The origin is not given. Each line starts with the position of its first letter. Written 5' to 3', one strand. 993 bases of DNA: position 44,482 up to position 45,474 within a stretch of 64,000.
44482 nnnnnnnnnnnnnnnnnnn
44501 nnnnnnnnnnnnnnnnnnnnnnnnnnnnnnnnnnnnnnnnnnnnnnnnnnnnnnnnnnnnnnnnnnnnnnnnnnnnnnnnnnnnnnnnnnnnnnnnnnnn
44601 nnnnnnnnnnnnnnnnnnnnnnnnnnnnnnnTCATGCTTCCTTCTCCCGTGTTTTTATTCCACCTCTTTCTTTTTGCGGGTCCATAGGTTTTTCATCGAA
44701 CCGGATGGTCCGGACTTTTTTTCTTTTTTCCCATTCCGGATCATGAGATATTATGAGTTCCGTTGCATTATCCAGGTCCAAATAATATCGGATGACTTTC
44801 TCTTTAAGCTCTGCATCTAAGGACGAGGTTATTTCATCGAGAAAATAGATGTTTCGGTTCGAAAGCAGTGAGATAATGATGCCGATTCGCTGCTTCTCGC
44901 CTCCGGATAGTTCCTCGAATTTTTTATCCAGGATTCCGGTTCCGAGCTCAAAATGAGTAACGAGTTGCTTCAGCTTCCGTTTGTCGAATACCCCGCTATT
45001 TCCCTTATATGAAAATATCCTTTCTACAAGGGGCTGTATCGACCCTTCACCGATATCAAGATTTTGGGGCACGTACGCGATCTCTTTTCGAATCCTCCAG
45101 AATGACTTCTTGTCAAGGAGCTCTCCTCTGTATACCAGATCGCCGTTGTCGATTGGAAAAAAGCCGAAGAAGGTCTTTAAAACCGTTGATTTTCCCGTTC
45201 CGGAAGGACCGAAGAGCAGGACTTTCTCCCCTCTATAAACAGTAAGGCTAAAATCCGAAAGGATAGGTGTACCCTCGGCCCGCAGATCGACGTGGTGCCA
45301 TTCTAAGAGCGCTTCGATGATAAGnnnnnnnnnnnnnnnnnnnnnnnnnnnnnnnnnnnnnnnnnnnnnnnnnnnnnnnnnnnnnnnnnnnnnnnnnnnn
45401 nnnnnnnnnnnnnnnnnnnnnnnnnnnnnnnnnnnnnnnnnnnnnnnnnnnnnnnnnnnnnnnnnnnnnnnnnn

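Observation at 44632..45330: FetA-like ABC ATPase with an intact frame and strong RBS but no canonical start codon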

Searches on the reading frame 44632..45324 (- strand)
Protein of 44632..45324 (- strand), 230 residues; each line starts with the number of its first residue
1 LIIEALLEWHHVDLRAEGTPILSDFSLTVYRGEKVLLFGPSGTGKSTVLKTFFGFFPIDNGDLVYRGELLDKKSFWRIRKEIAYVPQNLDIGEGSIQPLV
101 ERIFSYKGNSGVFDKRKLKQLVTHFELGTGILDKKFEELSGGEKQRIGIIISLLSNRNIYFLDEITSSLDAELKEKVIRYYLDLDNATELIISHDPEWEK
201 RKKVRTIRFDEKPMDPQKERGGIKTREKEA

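Call 5: search_protein_families(library=ncbifam, proteins=[window:44632-45324:-], max_evalue=0.01)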
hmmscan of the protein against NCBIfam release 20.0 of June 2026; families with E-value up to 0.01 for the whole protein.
window:44632-45324:- (230 aa): 183 families (the best 25 are shown)
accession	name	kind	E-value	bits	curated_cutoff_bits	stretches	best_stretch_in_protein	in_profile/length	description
NF007601.2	PRK10247.1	equivalog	9e-32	110.2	292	1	6-197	1-193/204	iron efflux ABC transporter ATP-binding subunit FetA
TIGR02857.1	CydD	equivalog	6.3e-30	104.6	435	1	7-201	322-522/529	thiol reductant ABC exporter subunit CydD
TIGR03608.1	L_ocin_972_ABC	subfamily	7.3e-27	94.2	254.85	1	13-201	5-199/206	putative bacteriocin export ABC transporter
TIGR01193.1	bacteriocin_ABC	subfamily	3.3e-24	85.4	523.85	1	18-197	486-670/708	peptide cleavage/export ABC transporter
TIGR02204.1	MsbA_rel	hypoth_equivalog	1.9e-22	79.7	780.4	1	19-194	353-533/576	ABC transporter, permease/ATP-binding protein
NF050039.1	sacti_exp_GggC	equivalog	4e-22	79.1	750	1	10-194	320-496/511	streptosactin export ABC transporter GggC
TIGR02203.1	MsbA_lipidA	equivalog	1.1e-21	77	602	1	9-194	334-527/572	lipid A export permease/ATP-binding protein MsbA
NF000355.4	ribo_prot_ABC_F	equivalog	1.4e-21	76.9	380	1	6-199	313-489/499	ribosomal protection-like ABC-F family protein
TIGR03797.1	NHLM_micro_ABC2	equivalog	1.5e-21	76.6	709.4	1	15-194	462-643/686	NHLP bacteriocin export ABC transporter permease/ATPase subunit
TIGR04520.1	ECF_ATPase_1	equivalog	1.8e-21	76.7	315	1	17-196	13-197/269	energy-coupling factor transporter ATPase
TIGR02324.1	CP_lyasePhnL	equivalog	3.9e-21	75.5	256.3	1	19-197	21-210/224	phosphonate C-P lyase system protein PhnL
TIGR03796.1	NHLM_micro_ABC1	equivalog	3.9e-21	74.9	853.3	1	18-194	491-670/710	NHLP family bacteriocin export ABC transporter peptidase/permease/ATPase subunit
TIGR02868.1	CydC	equivalog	1.1e-20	73.8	329.05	1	8-195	336-529/530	thiol reductant ABC exporter subunit CydC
NF050066.1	LPSTprtrPglK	equivalog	3.2e-20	72.1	1000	1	22-194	365-541/558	BC-type lipopolysaccharide transporter PglK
NF010156.0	PRK13635.1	equivalog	3.3e-20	72.4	392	1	18-196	19-201/279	energy-coupling factor ABC transporter ATP-binding protein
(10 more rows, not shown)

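Call 6: search_protein_families(library=pfam, proteins=[window:44632-45324:-], max_evalue=0.01)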
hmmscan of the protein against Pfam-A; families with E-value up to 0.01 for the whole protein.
window:44632-45324:- (230 aa): 9 families
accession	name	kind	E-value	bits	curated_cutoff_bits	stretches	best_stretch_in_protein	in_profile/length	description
PF00005.33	ABC_tran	-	7.9e-25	88.5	25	1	22-167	1-137/137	ABC transporter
PF13304.12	AAA_21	-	4.5e-07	30.7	27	1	76-195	190-299/304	AAA domain, putative AbiEii toxin, Type IV TA system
PF02463.25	SMC_N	-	2.5e-05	24.2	40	1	137-197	135-200/220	RecF/RecN/SMC N terminal domain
PF13191.12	AAA_16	-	0.0019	19.2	32.6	1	31-53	23-45/167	AAA ATPase domain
PF13401.12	AAA_22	-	0.0023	18.7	27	1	35-82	8-54/130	AAA domain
PF13479.12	AAA_24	-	0.0038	17.5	27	1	33-60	3-32/195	AAA domain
PF13555.12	AAA_29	-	0.004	17.3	27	1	32-49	23-39/61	P-loop containing region of AAA domain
PF00006.31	ATP-synt_ab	-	0.0051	16.9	29.5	1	24-51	6-33/213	ATP synthase alpha/beta family, nucleotide-binding domain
PF12775.13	AAA_7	-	0.0061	16.6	25.8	0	27-53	28-54/181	P-loop containing dynein motor region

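Call 7: find_homologous_proteins(query=window:44632-45324:-, max_evalue=1e-10)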
Query window:44632-45324:- (230 aa): 419 proteins with E <= 1e-10 among 3598 candidates; the best 120 are listed.
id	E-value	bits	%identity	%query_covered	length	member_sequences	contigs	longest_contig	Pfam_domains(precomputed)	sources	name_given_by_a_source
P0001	8.7e-95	335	67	94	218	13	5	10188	PF00005.34,PF13304.13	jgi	jgi:putative ABC transport system ATP-binding protein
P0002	1.4e-87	311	99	63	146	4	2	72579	PF00005.34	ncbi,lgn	-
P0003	1.6e-86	308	98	63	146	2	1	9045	PF00005.34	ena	-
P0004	2.6e-80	287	81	73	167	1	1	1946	PF00005.34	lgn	-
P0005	9.1e-68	246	58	91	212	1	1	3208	PF00005.34,PF02463.26,PF13304.13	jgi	jgi:putative ABC transport system ATP-binding protein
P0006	2.8e-65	238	53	89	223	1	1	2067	PF00005.34,PF02463.26,PF13304.13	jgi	-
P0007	1.3e-63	233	51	90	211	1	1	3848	PF00005.34,PF02463.26,PF13304.13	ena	-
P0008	1.1e-61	226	49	91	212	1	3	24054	PF00005.34,PF02463.26,PF13304.13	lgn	-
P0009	3.9e-61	225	49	89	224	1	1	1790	PF00005.34,PF02463.26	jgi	jgi:putative ABC transport system ATP-binding protein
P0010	4.9e-58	215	51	91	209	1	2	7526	PF00005.34,PF02463.26,PF13304.13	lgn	-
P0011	3.3e-56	209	51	85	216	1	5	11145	PF00005.34,PF02463.26,PF13304.13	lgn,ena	-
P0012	6.0e-56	208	50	85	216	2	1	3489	PF00005.34,PF02463.26,PF13304.13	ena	-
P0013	8.3e-56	207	50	85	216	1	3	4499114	PF00005.34,PF02463.26,PF13304.13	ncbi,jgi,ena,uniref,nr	ncbi:Methionine ABC transporter ATP-binding protein [Methanosarcina sp. Kolksee]|uniref:ABC transpor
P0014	1.1e-55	207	49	89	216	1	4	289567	PF00005.34,PF02463.26,PF13304.13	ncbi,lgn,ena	-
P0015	1.9e-55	206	50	85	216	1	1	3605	PF00005.34,PF02463.26,PF13304.13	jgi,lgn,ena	-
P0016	2.3e-55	206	49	89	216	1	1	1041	PF00005.34,PF02463.26,PF13304.13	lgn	-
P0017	2.4e-55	206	49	85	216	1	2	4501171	PF00005.34,PF02463.26,PF13304.13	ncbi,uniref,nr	ncbi:ABC transporter ATP-binding protein [Methanosarcina barkeri]|uniref:ABC transporter ATP-binding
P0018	2.6e-55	206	51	84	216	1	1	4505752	PF00005.34,PF02463.26,PF13304.13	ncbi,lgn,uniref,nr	ncbi:ABC transporter ATP-binding protein [Methanosarcina vacuolata]|uniref:Methionine ABC transporte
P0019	3.8e-55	205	49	89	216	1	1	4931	PF00005.34,PF02463.26,PF13304.13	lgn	-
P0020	3.9e-55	205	51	84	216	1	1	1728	PF00005.34,PF02463.26,PF13304.13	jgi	-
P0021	5.9e-55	204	50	90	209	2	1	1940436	PF00005.34,PF02463.26,PF13304.13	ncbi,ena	-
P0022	1.1e-54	204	48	89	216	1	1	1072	PF00005.34,PF02463.26,PF13304.13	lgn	-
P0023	1.5e-54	203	49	85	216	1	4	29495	PF00005.34,PF02463.26,PF13304.13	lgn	-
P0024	1.6e-54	203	49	85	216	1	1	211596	PF00005.34,PF02463.26,PF13304.13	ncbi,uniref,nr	ncbi:ATP-binding cassette domain-containing protein [Methanosarcina sp. DH1]|uniref:ABC transporter 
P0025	1.8e-54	203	50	85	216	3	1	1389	PF00005.34,PF02463.26,PF13304.13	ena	-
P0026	1.8e-54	203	49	85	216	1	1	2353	PF00005.34,PF02463.26,PF13304.13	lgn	-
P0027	2.4e-54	202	49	85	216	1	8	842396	PF00005.34,PF02463.26,PF13304.13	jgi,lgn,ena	-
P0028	2.7e-54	202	46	93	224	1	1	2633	PF00005.34,PF02463.26,PF13304.13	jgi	jgi:putative ABC transport system ATP-binding protein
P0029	2.8e-54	202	49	85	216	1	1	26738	PF00005.34,PF02463.26,PF13304.13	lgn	-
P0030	2.9e-54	202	51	85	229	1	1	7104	PF00005.34,PF02463.26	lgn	-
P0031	3.7e-54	202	48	85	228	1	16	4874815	PF00005.34,PF02463.26,PF13304.13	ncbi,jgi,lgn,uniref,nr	ncbi:Methionine ABC transporter ATP-binding protein [Methanosarcina barkeri str. Wiesmoor]|uniref:Me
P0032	4.0e-54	202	49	85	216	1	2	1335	PF00005.34,PF02463.26,PF13304.13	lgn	-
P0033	4.2e-54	202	48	85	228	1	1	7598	PF00005.34,PF02463.26,PF13304.13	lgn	-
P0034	8.4e-54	201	49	85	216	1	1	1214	PF00005.34,PF02463.26,PF13304.13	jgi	-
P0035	1.0e-53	200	50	85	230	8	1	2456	PF00005.34,PF02463.26,PF13304.13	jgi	-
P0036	1.1e-53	200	49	85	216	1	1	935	PF00005.34,PF02463.26,PF13304.13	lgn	-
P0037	1.6e-53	200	48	85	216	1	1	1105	PF00005.34,PF02463.26,PF13304.13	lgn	-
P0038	1.6e-53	200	48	88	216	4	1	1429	PF00005.34,PF02463.26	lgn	-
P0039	5.8e-53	198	49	85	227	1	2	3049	PF00005.34,PF02463.26,PF13304.13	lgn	-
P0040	6.1e-53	198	49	84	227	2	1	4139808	PF00005.34,PF02463.26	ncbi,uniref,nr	ncbi:Methionine ABC transporter ATP-binding protein [Methanosarcina lacustris Z-7289]|uniref:Methion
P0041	1.1e-52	197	47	91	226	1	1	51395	PF00005.34,PF02463.26,PF13304.13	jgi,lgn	-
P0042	1.1e-52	197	49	85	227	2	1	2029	PF00005.34,PF02463.26,PF13304.13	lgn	-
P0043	1.2e-52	197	49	85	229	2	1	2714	PF00005.34,PF02463.26,PF13304.13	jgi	jgi:putative ABC transport system ATP-binding protein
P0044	1.3e-52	197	45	97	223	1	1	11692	PF00005.34,PF02463.26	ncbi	-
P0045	1.3e-52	197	46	93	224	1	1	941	PF00005.34,PF02463.26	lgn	-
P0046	1.4e-52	197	45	86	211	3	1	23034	PF00005.34,PF02463.26,PF13304.13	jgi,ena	-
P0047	1.9e-52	196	48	85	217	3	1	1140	PF00005.34,PF02463.26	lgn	-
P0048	2.3e-52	196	48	85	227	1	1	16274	PF00005.34,PF02463.26,PF13304.13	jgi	jgi:putative ABC transport system ATP-binding protein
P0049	2.3e-52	196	51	85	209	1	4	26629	PF00005.34,PF02463.26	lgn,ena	-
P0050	4.9e-52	195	47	87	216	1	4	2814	PF00005.34,PF02463.26,PF13304.13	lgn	-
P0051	5.3e-52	195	49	87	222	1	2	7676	PF00005.34,PF02463.26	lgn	-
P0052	5.4e-52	195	49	85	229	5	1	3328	PF00005.34,PF02463.26,PF13304.13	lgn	-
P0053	5.4e-52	195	46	91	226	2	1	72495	PF00005.34,PF02463.26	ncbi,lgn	ncbi:MAG: ABC transporter ATP-binding protein [Methanosarcina sp.]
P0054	7.3e-52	194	48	85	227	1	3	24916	PF00005.34,PF02463.26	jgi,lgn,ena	-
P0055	8.0e-52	194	48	90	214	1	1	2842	PF00005.34,PF02463.26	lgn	-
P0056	1.0e-51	194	48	85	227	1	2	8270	PF00005.34,PF02463.26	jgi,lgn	jgi:ABC-type uncharacterized transport system, ATPase component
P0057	1.6e-51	193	48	87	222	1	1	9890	PF00005.34,PF02463.26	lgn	-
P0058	1.8e-51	193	47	85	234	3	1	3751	PF00005.34,PF02463.26,PF13304.13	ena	-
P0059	1.8e-51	193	49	89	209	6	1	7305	PF00005.34,PF02463.26,PF13304.13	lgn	-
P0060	2.1e-51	193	51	85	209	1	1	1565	PF00005.34,PF02463.26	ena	-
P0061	2.8e-51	192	49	84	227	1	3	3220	PF00005.34,PF02463.26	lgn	-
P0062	2.8e-51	192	51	76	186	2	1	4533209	PF00005.34,PF02463.26,PF13304.13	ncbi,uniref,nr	ncbi:ABC transporter ATP-binding protein [Methanosarcina barkeri]|uniref:ABC transporter ATP-binding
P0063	4.3e-51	192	46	90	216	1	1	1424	PF00005.34,PF02463.26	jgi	jgi:putative ABC transport system ATP-binding protein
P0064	5.1e-51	192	46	89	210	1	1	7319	PF00005.34,PF02463.26,PF13304.13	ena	-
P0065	5.4e-51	191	49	90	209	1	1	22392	PF00005.34,PF02463.26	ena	-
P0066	6.0e-51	191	45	90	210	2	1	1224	PF00005.34,PF02463.26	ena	-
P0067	6.2e-51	191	45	88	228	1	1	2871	PF00005.34,PF02463.26,PF13304.13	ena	-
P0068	6.9e-51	191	48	88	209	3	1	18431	PF00005.34,PF02463.26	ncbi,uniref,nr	ncbi:ABC transporter ATP-binding protein [Methanococcoides seepicolus]|uniref:ATP-binding cassette d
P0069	1.1e-50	190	49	84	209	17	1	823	PF00005.34,PF02463.26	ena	-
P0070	1.3e-50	190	47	83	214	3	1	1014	PF00005.34,PF02463.26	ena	-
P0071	1.4e-50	190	46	91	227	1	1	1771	PF00005.34,PF02463.26,PF13304.13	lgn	-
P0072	1.8e-50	190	48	89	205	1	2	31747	PF00005.34,PF02463.26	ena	-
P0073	1.9e-50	190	51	81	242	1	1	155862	PF00005.34,PF02463.26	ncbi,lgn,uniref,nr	ncbi:ATP-binding cassette domain-containing protein [Methanosarcina sp. KYL-1]|uniref:ABC transporte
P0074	2.2e-50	190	49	85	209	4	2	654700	PF00005.34,PF02463.26,PF13304.13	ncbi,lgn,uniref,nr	ncbi:putative ABC transport system ATP-binding protein [Methanococcoides vulcani]|uniref:Putative AB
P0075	2.2e-50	189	48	87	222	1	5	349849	PF00005.34,PF02463.26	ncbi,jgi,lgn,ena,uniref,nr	ncbi:ABC transporter ATP-binding protein [Methanosarcina sp. UBA411]|jgi:putative ABC transport syst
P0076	2.4e-50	189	48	90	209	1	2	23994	PF00005.34,PF02463.26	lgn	-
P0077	2.6e-50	189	48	90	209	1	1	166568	PF00005.34,PF02463.26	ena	-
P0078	3.1e-50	189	44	90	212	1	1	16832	PF00005.34,PF02463.26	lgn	-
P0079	3.3e-50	189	51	83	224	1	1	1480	PF00005.34,PF02463.26,PF13304.13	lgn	-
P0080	3.5e-50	189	45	93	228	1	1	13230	PF00005.34,PF02463.26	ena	-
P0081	4.7e-50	188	48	85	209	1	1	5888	PF00005.34,PF02463.26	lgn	-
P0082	5.4e-50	188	47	87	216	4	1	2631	PF00005.34,PF13304.13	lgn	-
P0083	5.5e-50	188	45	91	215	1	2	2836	PF00005.34,PF13304.13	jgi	jgi:putative ABC transport system ATP-binding protein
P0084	6.7e-50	188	51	79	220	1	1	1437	PF00005.34,PF02463.26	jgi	jgi:putative ABC transport system ATP-binding protein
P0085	8.2e-50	188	47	88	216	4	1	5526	PF00005.34,PF02463.26,PF13304.13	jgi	jgi:putative ABC transport system ATP-binding protein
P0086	1.5e-49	187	46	88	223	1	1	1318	PF00005.34,PF02463.26,PF01078.28,PF13304.13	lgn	-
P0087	1.6e-49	187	48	82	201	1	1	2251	PF00005.34,PF02463.26,PF13304.13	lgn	-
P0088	1.6e-49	187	46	87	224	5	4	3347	PF00005.34,PF02463.26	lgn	-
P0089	1.6e-49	187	51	78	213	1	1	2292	PF00005.34,PF02463.26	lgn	-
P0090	2.1e-49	186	47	86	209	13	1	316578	PF00005.34,PF02463.26,PF13304.13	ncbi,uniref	ncbi:ABC transporter ATP-binding protein [Methanococcoides sp. LMO-2]|uniref:ATP-binding cassette do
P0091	2.2e-49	186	47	90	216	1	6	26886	PF00005.34,PF13304.13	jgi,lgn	jgi:putative ABC transport system ATP-binding protein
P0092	2.5e-49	186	47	87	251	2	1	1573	PF00005.34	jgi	jgi:putative ABC transport system ATP-binding protein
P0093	3.0e-49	186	44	90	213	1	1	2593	PF00005.34,PF02463.26,PF13304.13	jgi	jgi:putative ABC transport system ATP-binding protein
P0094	4.4e-49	185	50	78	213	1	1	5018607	PF00005.34,PF02463.26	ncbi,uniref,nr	ncbi:YbbL ABC transporter ATP-binding protein [Methanosarcina horonobensis HB-1 = JCM 15518]|uniref:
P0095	5.1e-49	185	46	88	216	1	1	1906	PF00005.34,PF02463.26,PF13304.13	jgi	jgi:putative ABC transport system ATP-binding protein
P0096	5.5e-49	185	44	92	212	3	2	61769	PF00005.34,PF02463.26,PF13304.13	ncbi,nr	ncbi:MAG: ABC transporter ATP-binding protein [Bacteroidota bacterium]|nr:ABC transporter ATP-bindin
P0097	6.8e-49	185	42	89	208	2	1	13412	PF00005.34,PF02463.26,PF13304.13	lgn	-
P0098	7.7e-49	184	44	90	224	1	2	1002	PF00005.34,PF02463.26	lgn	-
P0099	8.4e-49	184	40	90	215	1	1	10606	PF00005.34,PF02463.26,PF13304.13,PF13191.13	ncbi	-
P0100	8.6e-49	184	44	90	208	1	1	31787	PF00005.34,PF02463.26,PF13304.13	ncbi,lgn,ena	-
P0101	1.5e-48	184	50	79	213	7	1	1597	PF00005.34,PF02463.26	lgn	-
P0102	1.8e-48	183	49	78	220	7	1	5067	PF00005.34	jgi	jgi:putative ABC transport system ATP-binding protein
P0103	2.1e-48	183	41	89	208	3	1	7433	PF00005.34,PF13304.13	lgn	-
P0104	2.2e-48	183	46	86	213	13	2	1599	PF00005.34,PF02463.26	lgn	-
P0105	2.4e-48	183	47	85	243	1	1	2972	PF00005.34,PF02463.26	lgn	-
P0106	2.4e-48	183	45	86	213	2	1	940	PF00005.34,PF02463.26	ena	-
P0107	3.1e-48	182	41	90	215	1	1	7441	PF00005.34,PF02463.26,PF13191.13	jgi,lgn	jgi:putative ABC transport system ATP-binding protein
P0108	4.1e-48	182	47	83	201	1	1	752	PF00005.34,PF02463.26,PF13304.13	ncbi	-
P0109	4.9e-48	182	46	86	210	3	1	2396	PF00005.34,PF02463.26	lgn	-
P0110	7.8e-48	181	45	83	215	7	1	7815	PF00005.34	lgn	-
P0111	8.1e-48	181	45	86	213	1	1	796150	PF00005.34,PF02463.26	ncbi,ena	-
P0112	8.1e-48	181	51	78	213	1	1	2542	PF00005.34,PF02463.26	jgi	-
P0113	1.1e-47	181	42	89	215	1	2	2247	PF00005.34,PF13304.13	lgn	-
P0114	1.2e-47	181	46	86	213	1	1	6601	PF00005.34,PF02463.26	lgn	-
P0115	1.2e-47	181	43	90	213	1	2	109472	PF00005.34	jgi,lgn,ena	-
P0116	1.3e-47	180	48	78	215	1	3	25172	PF00005.34,PF02463.26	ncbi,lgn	-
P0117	2.0e-47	180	46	85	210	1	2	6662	PF00005.34,PF02463.26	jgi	jgi:putative ABC transport system ATP-binding protein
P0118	2.2e-47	180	48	83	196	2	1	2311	PF00005.34,PF02463.26,PF13304.13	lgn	-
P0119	4.1e-47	179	45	86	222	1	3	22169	PF00005.34,PF02463.26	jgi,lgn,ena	-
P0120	5.7e-47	178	44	89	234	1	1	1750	PF00005.34,PF02463.26,PF13304.13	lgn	-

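Call 8: find_encoding_contigs(protein=P0002, flank=3000, max_places=6)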
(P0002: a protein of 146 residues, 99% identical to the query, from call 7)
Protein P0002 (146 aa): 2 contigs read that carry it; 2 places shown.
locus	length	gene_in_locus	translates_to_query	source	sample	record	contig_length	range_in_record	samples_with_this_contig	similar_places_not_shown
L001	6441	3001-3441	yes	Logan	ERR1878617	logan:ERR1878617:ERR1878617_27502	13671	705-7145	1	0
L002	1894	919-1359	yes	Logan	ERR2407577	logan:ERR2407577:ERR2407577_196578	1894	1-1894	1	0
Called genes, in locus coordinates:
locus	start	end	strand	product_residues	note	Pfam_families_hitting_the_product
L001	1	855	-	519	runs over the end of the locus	?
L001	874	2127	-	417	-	PF00278:Orn_DAP_Arg_deC, PF02784:Orn_Arg_deC_N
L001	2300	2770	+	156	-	-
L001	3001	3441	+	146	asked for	PF00005:ABC_tran (weak)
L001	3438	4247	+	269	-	PF03649:UPF0014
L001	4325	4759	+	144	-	PF00436:SSB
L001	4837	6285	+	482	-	PF04715:, PF00425:Chorismate_bind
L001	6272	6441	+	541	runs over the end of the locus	PF00117:GATase, PF07722:Peptidase_C26, PF02885:Glycos_trans_3N, PF00591:Glycos_transf_3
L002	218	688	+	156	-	-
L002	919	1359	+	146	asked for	PF00005:ABC_tran (weak)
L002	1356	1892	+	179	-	?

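Call 9: find_encoding_contigs(protein=P0003, flank=3000, max_places=6)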
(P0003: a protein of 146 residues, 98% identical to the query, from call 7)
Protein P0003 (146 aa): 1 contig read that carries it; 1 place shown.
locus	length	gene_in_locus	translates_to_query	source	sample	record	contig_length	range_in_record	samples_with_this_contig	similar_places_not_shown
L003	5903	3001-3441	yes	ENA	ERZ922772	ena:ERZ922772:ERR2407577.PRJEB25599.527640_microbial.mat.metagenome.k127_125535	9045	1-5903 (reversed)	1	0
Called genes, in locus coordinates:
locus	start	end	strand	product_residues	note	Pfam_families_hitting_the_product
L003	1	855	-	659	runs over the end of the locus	PF00920:ILVD_EDD_N, PF24877:ILV_EDD_C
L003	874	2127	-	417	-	PF00278:Orn_DAP_Arg_deC, PF02784:Orn_Arg_deC_N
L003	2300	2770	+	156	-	-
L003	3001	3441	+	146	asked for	PF00005:ABC_tran (weak)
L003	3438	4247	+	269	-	PF03649:UPF0014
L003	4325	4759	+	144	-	PF00436:SSB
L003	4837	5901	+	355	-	?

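Call 10: find_encoding_contigs(protein=P0004, flank=3000, max_places=6)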
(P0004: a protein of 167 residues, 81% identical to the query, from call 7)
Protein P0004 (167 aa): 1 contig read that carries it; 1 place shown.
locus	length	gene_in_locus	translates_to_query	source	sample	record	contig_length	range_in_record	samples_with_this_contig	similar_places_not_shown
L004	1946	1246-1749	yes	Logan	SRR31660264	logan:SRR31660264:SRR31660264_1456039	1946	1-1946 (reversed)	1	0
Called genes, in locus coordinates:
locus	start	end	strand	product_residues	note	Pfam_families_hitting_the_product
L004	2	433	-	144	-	?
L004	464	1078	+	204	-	-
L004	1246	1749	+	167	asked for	PF00005:ABC_tran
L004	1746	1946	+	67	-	?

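Call 11: find_encoding_contigs(protein=P0001, flank=3000, max_places=6)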
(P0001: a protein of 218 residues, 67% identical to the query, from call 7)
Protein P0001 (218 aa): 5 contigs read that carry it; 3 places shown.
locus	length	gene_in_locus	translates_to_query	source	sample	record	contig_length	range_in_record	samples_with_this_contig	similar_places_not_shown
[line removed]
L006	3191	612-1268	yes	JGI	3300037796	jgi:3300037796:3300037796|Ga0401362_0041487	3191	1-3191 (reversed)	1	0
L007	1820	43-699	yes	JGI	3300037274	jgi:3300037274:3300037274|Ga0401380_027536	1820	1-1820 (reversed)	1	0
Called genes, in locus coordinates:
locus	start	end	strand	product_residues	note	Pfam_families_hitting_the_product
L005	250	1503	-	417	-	PF00278:Orn_DAP_Arg_deC, PF02784:Orn_Arg_deC_N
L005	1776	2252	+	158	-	-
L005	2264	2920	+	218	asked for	PF00005:ABC_tran, PF13304:AAA_21 (faint)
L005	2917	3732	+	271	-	PF03649:UPF0014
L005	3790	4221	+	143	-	PF00436:SSB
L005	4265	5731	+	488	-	PF04715:, PF00425:Chorismate_bind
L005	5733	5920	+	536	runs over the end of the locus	PF00117:GATase, PF07722:Peptidase_C26, PF02885:Glycos_trans_3N, PF00591:Glycos_transf_3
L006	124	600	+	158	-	-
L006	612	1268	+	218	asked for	PF00005:ABC_tran, PF13304:AAA_21 (faint)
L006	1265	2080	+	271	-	PF03649:UPF0014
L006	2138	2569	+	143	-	PF00436:SSB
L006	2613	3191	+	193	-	?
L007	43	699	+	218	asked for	PF00005:ABC_tran, PF13304:AAA_21 (faint)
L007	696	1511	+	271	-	PF03649:UPF0014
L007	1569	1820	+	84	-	?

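Call 15: find_encoding_contigs(protein=P0005, flank=3000, max_places=4)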
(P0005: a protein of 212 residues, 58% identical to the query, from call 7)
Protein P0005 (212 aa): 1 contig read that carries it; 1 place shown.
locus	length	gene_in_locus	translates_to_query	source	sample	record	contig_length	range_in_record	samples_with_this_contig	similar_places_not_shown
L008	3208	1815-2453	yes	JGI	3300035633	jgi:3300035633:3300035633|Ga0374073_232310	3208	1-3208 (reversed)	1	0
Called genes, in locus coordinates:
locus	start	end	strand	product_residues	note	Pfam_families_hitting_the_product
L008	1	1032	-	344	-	?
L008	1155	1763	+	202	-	-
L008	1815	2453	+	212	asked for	PF00005:ABC_tran, PF02463:SMC_N (weak), PF13304:AAA_21 (faint)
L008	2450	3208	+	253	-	?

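Call 16: find_encoding_contigs(protein=P0006, flank=3000, max_places=4)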
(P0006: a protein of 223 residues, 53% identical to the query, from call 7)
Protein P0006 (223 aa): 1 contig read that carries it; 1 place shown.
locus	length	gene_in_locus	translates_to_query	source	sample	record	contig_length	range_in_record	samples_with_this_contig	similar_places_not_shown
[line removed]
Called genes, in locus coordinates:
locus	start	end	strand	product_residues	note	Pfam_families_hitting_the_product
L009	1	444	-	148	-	?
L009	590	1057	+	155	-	-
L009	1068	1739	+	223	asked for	PF00005:ABC_tran, PF02463:SMC_N (faint), PF13304:AAA_21 (faint)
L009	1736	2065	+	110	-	?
